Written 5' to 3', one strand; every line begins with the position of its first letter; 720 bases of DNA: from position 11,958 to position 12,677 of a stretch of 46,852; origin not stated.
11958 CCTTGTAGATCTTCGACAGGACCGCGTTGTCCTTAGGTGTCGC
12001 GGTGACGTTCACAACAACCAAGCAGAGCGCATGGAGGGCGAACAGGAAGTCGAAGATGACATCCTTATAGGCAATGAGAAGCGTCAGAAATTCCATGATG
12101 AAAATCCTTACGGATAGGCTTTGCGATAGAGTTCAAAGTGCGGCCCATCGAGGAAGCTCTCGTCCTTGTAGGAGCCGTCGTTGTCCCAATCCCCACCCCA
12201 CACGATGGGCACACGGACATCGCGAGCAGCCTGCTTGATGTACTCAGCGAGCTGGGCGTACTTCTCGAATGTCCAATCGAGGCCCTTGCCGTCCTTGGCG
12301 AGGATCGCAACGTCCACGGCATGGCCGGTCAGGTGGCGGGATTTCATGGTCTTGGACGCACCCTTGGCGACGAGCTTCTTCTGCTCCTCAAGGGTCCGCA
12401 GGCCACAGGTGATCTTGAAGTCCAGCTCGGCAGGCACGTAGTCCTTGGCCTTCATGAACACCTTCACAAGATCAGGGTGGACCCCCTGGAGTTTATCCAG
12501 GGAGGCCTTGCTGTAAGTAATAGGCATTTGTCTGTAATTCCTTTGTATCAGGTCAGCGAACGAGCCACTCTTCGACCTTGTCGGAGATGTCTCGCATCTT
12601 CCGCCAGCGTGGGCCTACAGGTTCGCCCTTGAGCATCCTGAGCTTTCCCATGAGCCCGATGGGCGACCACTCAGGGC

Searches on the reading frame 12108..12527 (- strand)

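Call 93: search_protein_families(library=pfam, proteins=[window:12108-12527:-], max_evalue=0.01)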
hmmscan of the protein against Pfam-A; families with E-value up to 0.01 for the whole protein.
window:12108-12527:- (139 aa): 3 families
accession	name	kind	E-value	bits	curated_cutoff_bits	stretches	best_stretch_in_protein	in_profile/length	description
PF13539.11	Peptidase_M15_4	-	2.9e-07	31.4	25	1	58-132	3-69/70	D-alanyl-D-alanine carboxypeptidase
PF18979.5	DUF5715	-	0.0017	18.5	26.8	1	36-74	80-118/171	Family of unknown function (DUF5715)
PF05951.18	Peptidase_M15_2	-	0.0063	16.7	27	1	14-75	51-112/153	Bacterial protein of unknown function (DUF882)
